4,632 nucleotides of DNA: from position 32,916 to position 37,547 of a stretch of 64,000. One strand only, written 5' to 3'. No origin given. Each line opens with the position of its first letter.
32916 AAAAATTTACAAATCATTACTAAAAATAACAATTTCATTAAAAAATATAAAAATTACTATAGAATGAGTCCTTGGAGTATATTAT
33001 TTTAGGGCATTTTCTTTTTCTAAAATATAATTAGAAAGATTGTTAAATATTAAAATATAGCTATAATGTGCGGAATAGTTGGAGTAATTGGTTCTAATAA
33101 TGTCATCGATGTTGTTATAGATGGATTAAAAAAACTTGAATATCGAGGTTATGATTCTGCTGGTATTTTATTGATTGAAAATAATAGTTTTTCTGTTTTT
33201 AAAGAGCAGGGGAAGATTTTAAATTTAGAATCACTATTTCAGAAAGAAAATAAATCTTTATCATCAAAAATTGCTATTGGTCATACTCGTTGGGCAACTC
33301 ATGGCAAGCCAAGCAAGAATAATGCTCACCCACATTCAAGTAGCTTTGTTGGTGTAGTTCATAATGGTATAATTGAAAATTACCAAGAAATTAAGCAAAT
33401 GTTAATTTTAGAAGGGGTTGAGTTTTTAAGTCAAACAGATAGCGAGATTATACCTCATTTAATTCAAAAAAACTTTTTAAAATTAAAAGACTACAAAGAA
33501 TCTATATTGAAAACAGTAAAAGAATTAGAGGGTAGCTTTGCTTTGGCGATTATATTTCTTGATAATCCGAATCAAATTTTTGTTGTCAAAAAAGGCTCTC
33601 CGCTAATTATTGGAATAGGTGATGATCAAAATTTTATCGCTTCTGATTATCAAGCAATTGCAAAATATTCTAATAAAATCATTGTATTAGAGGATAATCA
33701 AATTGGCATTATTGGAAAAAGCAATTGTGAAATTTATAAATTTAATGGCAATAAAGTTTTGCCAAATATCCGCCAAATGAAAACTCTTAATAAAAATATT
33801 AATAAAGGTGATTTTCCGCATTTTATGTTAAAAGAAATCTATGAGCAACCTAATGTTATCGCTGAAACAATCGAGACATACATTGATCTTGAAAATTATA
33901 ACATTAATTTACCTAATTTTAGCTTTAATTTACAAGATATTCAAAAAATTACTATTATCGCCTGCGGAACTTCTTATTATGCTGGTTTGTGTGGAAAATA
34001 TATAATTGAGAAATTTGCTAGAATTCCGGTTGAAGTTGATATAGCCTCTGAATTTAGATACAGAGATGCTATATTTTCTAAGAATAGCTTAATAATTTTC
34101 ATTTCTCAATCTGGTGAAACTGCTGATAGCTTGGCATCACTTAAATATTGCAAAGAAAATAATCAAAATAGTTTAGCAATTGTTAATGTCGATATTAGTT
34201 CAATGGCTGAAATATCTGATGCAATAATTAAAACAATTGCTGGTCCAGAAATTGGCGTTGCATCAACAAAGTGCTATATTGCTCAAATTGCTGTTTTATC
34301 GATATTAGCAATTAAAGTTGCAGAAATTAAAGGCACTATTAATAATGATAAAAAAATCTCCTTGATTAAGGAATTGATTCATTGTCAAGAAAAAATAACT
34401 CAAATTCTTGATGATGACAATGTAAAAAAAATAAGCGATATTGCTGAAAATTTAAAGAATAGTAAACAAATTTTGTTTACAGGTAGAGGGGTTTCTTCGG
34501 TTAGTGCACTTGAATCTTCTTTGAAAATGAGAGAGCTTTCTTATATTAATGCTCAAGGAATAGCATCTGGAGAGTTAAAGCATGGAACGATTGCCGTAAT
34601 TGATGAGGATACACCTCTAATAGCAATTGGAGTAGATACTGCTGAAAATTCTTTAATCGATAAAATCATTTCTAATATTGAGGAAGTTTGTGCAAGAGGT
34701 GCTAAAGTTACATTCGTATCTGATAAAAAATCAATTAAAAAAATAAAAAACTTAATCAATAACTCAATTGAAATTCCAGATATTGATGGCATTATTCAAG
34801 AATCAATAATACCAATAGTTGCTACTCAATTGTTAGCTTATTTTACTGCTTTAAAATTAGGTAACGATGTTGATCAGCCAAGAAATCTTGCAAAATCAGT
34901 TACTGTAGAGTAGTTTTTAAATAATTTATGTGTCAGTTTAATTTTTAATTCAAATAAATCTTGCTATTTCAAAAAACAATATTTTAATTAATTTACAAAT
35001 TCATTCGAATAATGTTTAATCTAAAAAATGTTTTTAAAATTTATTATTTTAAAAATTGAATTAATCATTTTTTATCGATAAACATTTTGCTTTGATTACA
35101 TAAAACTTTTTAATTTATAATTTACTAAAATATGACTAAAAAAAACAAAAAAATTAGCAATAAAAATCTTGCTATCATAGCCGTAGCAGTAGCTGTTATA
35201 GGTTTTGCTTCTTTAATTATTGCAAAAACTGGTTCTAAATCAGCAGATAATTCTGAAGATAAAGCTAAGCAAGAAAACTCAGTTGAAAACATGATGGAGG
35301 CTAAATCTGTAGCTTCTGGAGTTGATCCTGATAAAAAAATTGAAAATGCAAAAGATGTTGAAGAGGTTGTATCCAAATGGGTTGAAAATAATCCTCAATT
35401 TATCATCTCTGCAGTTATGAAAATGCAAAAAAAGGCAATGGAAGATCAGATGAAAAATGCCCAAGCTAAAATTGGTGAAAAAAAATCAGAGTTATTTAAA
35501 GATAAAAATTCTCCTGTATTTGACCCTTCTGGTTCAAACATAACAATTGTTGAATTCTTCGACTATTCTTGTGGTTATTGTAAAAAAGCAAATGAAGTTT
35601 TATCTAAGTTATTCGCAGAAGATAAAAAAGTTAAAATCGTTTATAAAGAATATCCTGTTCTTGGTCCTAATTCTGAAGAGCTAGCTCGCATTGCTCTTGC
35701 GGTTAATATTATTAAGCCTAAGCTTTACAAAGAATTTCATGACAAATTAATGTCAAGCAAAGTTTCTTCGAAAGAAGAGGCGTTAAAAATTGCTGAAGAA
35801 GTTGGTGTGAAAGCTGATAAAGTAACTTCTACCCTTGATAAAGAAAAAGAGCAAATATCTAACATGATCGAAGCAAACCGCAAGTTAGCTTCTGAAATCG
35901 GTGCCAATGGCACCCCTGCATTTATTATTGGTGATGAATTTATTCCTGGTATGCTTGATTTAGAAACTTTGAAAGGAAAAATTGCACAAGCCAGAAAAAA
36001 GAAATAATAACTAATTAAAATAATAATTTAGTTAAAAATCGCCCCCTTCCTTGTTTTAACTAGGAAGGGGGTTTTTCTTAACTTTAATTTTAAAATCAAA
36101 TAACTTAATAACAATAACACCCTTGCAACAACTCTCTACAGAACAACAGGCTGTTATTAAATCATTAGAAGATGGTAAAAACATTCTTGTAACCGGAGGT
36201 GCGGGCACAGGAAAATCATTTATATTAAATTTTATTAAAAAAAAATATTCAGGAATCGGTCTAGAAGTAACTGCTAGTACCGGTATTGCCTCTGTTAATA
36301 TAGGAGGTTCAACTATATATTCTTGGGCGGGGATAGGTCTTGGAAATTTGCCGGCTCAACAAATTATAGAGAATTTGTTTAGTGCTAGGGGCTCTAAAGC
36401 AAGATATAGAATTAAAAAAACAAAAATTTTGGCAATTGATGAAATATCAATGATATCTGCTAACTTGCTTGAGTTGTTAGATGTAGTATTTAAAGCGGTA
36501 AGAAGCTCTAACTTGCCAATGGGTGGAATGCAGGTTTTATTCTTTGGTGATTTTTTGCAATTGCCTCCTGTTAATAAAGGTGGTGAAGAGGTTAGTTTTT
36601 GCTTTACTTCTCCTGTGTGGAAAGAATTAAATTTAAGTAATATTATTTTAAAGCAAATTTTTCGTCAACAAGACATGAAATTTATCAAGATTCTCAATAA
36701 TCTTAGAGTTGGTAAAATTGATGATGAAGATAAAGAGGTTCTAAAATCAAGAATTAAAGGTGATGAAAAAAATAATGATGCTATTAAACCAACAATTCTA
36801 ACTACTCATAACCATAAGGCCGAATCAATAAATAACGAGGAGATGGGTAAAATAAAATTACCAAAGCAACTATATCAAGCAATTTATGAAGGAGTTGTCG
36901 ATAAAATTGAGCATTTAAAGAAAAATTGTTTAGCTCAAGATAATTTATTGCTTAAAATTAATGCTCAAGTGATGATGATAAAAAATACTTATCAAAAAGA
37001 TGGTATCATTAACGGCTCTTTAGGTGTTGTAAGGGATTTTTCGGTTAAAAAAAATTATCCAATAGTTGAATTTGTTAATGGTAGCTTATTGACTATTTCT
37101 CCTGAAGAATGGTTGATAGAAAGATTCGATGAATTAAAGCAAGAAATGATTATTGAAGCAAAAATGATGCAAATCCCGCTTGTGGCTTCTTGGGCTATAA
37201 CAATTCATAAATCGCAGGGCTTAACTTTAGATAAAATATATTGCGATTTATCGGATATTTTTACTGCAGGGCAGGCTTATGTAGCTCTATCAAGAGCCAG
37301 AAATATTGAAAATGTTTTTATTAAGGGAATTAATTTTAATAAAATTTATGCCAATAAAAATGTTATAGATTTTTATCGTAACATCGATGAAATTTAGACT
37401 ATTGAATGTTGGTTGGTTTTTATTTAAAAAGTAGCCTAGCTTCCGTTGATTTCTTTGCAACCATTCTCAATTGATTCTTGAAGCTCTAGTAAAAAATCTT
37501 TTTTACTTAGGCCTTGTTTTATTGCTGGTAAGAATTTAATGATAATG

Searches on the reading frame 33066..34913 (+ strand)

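Call 7: search_protein_families(library=ncbifam, proteins=[window:33066-34913:+], max_evalue=0.00001)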
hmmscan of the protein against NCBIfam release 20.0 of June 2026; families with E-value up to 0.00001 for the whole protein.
window:33066-34913:+ (615 aa): 10 families
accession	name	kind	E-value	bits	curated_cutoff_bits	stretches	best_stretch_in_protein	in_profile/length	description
NF001484.0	PRK00331.1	subfamily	2.3e-225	749.6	381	1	1-615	1-601/601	isomerizing glutamine--fructose-6-phosphate transaminase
TIGR01135.1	glmS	equivalog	1e-217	724.4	418.05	1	2-615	1-607/607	glutamine--fructose-6-phosphate transaminase (isomerizing)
NF046059.1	NagB_SO3506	equivalog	5.2e-29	101.6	430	1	254-555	4-286/330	glucosamine-6-phosphate deaminase NagB-II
TIGR01134.1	purF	equivalog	9.1e-28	97.8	350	1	2-199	1-200/432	amidophosphoribosyltransferase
NF041128.1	glucosaP_deam_GlmD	equivalog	8.7e-21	74.5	580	1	254-612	3-321/323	glucosamine-6-phosphate deaminase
TIGR01536.1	asn_synth_AEB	equivalog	2.1e-11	43.5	267.1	1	2-244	1-209/517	asparagine synthase (glutamine-hydrolyzing)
NF006949.0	PRK09431.1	equivalog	7.3e-08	31.4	499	1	66-205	41-172/554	asparagine synthase B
NF040776.2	AlsR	equivalog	8.5e-08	31.4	400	1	316-422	150-260/279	transcriptional repressor AlsR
TIGR00274.1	TIGR00274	equivalog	2.1e-07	30.3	302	1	333-418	120-207/291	N-acetylmuramic acid 6-phosphate etherase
TIGR03104.1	trio_amidotrans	equivalog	2.3e-07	29.4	570.1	1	67-166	41-131/589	N-acetylglutaminylglutamine amidotransferase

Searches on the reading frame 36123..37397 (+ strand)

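Call 71: search_protein_families(library=pfam, proteins=[window:36123-37397:+], max_evalue=0.001)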
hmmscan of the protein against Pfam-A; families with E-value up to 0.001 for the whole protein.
window:36123-37397:+ (424 aa): 9 families
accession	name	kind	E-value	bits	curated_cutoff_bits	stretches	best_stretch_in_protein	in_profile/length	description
PF05970.20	PIF1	-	3.2e-38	132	25.9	1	3-204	1-222/223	PIF1-like helicase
PF13604.12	AAA_30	-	4.5e-15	56.3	27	1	3-200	1-174/191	AAA domain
PF13245.12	AAA_19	-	5.5e-11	43.2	25.1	1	8-150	1-132/134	AAA domain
PF21530.3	Pif1_2B_dom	-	1.7e-08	34.4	23.9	1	263-305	4-46/47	DNA helicase Pif1, 2B domain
PF02689.20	Herpes_Helicase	-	2e-07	29.9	27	1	351-407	725-783/808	Helicase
PF18335.7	SH3_13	-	8.4e-06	25.9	41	1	272-317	22-65/65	ATP-dependent RecD-like DNA helicase SH3 domain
PF13401.12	AAA_22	-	3.3e-05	24.6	27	1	18-142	5-122/130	AAA domain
PF13538.12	UvrD_C_2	-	0.00022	21.4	27.4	1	356-393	2-46/52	UvrD-like helicase C-terminal domain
PF01443.25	Viral_helicase1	-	0.00065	20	21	0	342-394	175-222/228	Viral superfamily 1 RNA helicase core domain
